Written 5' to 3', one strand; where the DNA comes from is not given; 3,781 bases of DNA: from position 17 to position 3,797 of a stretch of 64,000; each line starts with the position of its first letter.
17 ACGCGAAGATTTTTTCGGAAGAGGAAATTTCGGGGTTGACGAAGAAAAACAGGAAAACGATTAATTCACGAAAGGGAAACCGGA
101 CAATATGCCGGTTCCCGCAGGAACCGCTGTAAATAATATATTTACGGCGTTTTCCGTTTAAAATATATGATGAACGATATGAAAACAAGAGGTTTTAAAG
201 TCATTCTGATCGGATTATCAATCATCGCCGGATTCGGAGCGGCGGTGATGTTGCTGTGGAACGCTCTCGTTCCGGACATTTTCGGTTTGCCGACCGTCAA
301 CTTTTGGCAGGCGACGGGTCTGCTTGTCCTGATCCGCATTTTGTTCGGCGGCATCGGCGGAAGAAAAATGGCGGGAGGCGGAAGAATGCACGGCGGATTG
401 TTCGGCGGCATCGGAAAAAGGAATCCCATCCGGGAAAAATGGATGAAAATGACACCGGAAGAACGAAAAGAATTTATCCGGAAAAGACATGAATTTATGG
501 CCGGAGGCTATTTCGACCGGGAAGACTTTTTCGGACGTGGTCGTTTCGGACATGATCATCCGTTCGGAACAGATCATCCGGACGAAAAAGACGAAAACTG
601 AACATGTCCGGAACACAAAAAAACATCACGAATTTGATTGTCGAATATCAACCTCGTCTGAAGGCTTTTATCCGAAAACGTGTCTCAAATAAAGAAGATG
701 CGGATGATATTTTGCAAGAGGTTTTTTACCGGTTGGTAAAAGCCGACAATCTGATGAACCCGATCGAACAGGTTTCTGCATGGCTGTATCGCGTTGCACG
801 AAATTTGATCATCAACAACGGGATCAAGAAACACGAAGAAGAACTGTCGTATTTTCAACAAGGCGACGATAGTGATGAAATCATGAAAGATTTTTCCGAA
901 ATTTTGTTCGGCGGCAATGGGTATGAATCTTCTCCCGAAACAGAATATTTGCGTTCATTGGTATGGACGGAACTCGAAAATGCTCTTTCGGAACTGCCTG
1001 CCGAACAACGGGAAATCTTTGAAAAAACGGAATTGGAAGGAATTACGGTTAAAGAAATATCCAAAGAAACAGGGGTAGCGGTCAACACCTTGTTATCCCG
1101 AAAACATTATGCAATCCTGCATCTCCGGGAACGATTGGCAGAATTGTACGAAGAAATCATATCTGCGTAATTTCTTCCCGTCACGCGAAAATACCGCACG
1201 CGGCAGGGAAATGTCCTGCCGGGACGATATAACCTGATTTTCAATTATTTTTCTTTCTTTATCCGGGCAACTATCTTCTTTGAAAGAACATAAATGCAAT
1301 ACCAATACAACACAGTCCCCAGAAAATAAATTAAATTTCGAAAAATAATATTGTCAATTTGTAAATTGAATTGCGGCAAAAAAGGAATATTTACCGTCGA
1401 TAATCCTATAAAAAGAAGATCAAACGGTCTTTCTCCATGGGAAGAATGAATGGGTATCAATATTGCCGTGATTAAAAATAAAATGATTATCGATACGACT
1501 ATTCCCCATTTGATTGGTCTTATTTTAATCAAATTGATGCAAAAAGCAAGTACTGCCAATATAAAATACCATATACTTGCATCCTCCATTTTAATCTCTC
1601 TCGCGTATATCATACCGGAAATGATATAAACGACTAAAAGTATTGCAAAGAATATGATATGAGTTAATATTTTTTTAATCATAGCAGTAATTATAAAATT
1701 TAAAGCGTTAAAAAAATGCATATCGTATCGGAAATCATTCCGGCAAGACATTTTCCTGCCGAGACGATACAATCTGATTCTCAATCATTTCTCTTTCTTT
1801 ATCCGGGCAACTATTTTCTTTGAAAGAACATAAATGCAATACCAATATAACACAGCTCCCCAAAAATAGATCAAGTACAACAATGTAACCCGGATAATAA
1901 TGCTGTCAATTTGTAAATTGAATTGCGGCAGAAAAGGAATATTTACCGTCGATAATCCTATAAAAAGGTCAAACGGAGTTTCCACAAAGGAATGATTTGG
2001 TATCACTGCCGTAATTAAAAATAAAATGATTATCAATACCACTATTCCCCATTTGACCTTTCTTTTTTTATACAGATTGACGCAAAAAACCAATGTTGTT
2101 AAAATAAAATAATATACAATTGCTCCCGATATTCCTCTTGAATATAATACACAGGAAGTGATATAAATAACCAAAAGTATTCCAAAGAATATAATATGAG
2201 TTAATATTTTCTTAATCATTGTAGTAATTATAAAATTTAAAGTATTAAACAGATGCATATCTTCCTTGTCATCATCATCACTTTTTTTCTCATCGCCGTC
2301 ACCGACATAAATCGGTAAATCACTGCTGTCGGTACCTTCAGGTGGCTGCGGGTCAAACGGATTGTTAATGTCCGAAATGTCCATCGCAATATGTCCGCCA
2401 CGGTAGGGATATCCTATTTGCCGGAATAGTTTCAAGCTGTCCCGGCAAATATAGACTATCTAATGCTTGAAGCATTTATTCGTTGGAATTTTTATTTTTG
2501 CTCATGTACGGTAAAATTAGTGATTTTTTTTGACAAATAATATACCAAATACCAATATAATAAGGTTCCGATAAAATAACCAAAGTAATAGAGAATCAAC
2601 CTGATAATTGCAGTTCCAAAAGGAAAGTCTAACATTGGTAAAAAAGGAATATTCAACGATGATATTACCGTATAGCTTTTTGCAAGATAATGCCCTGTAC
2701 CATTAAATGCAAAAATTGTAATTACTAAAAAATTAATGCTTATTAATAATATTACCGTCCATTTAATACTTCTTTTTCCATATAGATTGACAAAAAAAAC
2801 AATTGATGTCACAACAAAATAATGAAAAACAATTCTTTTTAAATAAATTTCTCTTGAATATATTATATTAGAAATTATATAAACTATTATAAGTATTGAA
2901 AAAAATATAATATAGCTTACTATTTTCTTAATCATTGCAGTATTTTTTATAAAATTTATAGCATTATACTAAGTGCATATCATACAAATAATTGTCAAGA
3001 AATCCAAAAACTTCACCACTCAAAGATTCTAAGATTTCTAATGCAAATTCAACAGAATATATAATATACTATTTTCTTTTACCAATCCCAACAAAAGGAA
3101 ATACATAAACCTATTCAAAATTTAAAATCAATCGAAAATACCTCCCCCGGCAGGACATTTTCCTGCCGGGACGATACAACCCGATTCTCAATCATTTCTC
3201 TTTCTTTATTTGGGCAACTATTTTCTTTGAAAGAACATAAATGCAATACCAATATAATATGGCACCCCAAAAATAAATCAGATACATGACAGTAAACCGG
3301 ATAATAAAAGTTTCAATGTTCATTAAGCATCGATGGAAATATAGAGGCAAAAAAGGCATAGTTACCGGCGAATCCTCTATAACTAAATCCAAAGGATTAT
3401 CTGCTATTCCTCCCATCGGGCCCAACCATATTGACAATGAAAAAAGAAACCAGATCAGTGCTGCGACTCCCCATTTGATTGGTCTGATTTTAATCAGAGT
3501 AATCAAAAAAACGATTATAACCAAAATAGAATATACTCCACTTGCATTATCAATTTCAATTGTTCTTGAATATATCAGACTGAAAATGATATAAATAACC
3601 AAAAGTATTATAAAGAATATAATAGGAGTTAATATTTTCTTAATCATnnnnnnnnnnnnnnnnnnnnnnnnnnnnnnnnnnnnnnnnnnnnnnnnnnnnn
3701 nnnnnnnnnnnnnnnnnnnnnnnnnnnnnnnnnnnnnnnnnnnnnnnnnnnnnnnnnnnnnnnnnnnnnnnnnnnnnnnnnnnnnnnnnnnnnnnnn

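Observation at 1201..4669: Cys-rich secreted protein followed by four tandem paralogous 4-TM proteins: candidate uncharacterised toxin/bacteriocin-immunity array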

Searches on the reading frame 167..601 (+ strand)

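Call 3: search_protein_families(library=pfam, proteins=[window:167-601:+], max_evalue=1)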
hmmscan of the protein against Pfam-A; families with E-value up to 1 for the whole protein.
window:167-601:+ (144 aa): 1 family
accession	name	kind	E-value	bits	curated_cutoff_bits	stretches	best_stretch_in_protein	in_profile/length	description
PF23768.1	DUF7167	-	0.011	16.2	24.4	1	90-117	25-52/60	Domain of unknown function (DUF7167)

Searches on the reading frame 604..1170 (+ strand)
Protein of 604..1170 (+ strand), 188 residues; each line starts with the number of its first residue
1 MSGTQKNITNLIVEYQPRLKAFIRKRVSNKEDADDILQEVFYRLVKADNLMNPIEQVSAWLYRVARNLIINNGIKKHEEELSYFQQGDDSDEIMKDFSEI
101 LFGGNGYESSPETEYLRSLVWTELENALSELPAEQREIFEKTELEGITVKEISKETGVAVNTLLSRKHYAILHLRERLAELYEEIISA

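Call 3: search_protein_families(library=pfam, proteins=[window:604-1170:+], max_evalue=1)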
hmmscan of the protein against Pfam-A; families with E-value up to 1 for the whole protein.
window:604-1170:+ (188 aa): 6 families
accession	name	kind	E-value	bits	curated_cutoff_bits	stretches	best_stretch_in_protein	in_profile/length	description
PF04542.20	Sigma70_r2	-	1.3e-13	50.9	24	1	11-71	1-63/71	Sigma-70 region 2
PF08281.18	Sigma70_r4_2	-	2e-10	40.6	25.7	1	123-168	3-48/54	Sigma-70, region 4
PF04545.22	Sigma70_r4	-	8.8e-07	28.8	24.1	1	127-176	1-50/50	Sigma-70, region 4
PF07638.17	Sigma70_ECF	-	0.012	15.9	21.1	1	122-170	127-175/185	ECF sigma factor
PF24637.1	RRM_DEAH11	-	0.06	14.1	27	1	88-130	16-58/81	DEAH11 RRM domain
PF02796.21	HTH_7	-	0.22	12.1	23.8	1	145-163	20-38/45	Helix-turn-helix domain of resolvase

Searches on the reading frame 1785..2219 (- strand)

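Call 3: search_protein_families(library=pfam, proteins=[window:1785-2219:-], max_evalue=1)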
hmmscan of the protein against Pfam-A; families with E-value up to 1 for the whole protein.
window:1785-2219:- (144 aa): 1 family
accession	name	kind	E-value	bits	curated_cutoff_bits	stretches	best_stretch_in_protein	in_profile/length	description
PF19529.4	DUF6057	-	0.75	9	29.8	1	17-133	150-252/569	Family of unknown function (DUF6057)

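Call 4: search_protein_families(library=ncbifam, proteins=[window:1785-2219:-], max_evalue=1)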
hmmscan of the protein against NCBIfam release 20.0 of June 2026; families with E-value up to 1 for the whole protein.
window:1785-2219:- (144 aa): 0 families

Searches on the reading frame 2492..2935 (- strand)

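Call 3: search_protein_families(library=pfam, proteins=[window:2492-2935:-], max_evalue=1)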
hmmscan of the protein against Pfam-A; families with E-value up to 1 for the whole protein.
window:2492-2935:- (147 aa): 1 family
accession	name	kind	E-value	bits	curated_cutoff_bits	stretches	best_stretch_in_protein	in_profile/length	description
PF11877.13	DUF3397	-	0.6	10.8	25.9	0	5-49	58-102/112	Protein of unknown function (DUF3397)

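Call 4: search_protein_families(library=ncbifam, proteins=[window:2492-2935:-], max_evalue=1)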
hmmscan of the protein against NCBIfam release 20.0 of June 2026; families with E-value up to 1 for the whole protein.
window:2492-2935:- (147 aa): 0 families

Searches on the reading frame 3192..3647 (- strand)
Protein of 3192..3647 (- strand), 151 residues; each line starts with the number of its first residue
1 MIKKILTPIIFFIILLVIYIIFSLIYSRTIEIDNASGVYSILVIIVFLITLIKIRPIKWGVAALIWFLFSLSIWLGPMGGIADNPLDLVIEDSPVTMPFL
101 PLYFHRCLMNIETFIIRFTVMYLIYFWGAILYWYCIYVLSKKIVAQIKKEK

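Call 3: search_protein_families(library=pfam, proteins=[window:3192-3647:-], max_evalue=1)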
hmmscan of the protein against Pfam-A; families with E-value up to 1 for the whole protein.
window:3192-3647:- (151 aa): 1 family
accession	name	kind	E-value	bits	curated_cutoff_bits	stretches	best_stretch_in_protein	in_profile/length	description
PF09802.14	Sec66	-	0.59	10.1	22.1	1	5-29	4-28/180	Preprotein translocase subunit Sec66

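Call 4: search_protein_families(library=ncbifam, proteins=[window:3192-3647:-], max_evalue=1)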
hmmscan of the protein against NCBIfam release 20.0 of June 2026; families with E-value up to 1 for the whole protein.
window:3192-3647:- (151 aa): 0 families

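Call 17: find_homologous_proteins(query=A2, max_evalue=0.001)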
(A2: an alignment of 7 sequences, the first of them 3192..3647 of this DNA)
Query A2 (7 sequences) (151 aa, profile of the alignment): 14 proteins with E <= 0.001 among 3361 candidates.
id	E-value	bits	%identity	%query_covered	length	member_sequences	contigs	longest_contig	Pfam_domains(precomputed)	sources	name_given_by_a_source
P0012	1.1e-53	199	54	100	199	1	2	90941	-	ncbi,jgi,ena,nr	ncbi:MAG: hypothetical protein FWF54_09535 [Candidatus Azobacteroides sp.]|jgi:hypothetical protein|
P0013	3.0e-51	191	31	97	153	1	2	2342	-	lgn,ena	-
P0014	6.6e-50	187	52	100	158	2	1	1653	-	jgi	jgi:hypothetical protein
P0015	7.8e-48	180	33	85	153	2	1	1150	-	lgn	-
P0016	7.7e-46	174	34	100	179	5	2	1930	-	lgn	-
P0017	2.2e-41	159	33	89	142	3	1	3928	-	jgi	jgi:hypothetical protein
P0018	6.5e-41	158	35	96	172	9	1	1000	-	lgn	-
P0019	1.4e-37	147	30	87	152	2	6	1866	-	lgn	-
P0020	1.6e-37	147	47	99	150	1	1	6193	-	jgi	jgi:hypothetical protein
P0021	1.7e-33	134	35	97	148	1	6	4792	-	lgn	-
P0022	2.0e-33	134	34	95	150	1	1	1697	-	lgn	-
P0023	2.7e-32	130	99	69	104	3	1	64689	-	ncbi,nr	ncbi:MAG: hypothetical protein FWF54_09545 [Candidatus Azobacteroides sp.]|nr:hypothetical protein [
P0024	5.9e-31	126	39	94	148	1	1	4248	-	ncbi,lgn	-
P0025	1.0e-20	92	33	65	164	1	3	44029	-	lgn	-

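Call 23: find_encoding_contigs(protein=P0012, flank=10000, max_places=4)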
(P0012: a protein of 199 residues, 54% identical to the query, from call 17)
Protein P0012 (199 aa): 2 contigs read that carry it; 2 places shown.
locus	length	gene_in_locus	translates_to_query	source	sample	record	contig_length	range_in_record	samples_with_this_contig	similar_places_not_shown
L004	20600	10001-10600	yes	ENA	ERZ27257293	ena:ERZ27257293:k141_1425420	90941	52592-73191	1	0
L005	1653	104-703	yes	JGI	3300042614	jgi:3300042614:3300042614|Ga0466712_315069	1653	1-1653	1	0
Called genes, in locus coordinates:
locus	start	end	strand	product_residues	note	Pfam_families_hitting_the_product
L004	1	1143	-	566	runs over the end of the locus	PF13229:Beta_helix (weak), PF18962:Por_Secre_tail (weak)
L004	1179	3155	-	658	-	-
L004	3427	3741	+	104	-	-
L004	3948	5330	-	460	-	PF03448:MgtE_N, PF00571:CBS (weak), PF01769:MgtE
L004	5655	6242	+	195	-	-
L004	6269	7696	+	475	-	PF08238:Sel1, PF18962:Por_Secre_tail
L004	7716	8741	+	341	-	-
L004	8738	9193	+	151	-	-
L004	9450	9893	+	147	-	-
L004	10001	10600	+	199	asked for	-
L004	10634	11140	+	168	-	-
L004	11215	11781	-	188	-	PF04542:Sigma70_r2, PF08281:Sigma70_r4_2, PF04545:Sigma70_r4 (weak)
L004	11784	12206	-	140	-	-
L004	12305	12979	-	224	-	PF23768:DUF7167 (faint)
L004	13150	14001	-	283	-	PF00037:Fer4 (faint), PF12837:Fer4_6, PF13237:Fer4_10, PF14697:Fer4_21 (weak), PF12838:Fer4_7 (weak), PF13187:Fer4_9 (weak), PF27217:AF_0155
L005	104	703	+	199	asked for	-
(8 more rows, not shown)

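Call 73: search_solved_structures(query=A2, max_evalue=10, show_alignments=1)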
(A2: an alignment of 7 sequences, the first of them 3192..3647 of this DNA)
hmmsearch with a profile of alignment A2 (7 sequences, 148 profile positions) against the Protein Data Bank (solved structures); distinct sequences matched with E-value up to 10: 1.
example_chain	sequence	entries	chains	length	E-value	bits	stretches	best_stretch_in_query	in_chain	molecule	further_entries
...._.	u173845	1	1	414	0.83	13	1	60-130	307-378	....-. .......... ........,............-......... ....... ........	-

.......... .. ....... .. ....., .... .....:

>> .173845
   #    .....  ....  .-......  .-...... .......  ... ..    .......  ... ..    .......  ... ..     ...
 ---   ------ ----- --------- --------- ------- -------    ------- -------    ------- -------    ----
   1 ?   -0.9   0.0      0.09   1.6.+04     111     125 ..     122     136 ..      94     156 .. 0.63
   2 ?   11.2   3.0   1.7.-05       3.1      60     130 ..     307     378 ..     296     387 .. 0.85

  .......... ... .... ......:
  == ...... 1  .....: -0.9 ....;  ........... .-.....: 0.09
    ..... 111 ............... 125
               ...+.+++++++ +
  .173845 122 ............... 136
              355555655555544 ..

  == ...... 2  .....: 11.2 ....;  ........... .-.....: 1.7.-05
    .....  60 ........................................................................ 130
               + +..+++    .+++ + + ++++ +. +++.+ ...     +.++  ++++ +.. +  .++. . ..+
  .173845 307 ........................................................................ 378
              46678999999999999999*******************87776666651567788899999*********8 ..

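Call 90: find_encoding_contigs(protein=P0020, flank=4000, max_places=2)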
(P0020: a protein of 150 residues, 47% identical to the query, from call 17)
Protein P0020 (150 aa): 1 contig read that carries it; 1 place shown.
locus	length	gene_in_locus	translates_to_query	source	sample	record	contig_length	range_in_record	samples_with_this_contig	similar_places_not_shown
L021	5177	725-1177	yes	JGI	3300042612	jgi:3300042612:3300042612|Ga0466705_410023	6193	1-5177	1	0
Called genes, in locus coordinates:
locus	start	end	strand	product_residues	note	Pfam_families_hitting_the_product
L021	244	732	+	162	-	-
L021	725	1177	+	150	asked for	-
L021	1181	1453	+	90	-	-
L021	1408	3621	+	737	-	-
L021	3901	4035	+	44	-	-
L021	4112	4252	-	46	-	-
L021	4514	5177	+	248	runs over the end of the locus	PF09694:Gcw_chp (weak)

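Call 91: find_encoding_contigs(protein=P0025, flank=4000, max_places=2)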
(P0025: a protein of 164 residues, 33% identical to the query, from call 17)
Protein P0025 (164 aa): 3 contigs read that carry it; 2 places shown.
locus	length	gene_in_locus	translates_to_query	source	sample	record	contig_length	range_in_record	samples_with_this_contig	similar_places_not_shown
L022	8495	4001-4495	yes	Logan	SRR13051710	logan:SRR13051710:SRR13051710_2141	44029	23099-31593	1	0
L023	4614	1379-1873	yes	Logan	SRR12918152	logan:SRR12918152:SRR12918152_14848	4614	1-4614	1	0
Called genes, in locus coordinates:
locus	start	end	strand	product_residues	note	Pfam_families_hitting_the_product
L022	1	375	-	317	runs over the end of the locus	PF00248:Aldo_ket_red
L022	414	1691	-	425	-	PF16217:M64_N, PF09471:Peptidase_M64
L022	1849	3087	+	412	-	PF00924:MS_channel_2nd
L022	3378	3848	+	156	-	PF13404:HTH_AsnC-type, PF13412:HTH_24, PF01037:AsnC_trans_reg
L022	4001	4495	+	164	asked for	-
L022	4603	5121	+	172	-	-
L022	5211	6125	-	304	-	PF00149:Metallophos, PF09587:PGA_cap (weak)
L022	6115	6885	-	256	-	PF02872:5_nucleotid_C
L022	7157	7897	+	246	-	PF03167:UDG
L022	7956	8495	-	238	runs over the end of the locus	-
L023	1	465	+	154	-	?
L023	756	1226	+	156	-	PF13404:HTH_AsnC-type, PF13412:HTH_24, PF01037:AsnC_trans_reg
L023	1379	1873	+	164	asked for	-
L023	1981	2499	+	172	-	-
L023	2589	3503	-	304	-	PF00149:Metallophos, PF09587:PGA_cap (weak)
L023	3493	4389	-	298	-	PF02872:5_nucleotid_C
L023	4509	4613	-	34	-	?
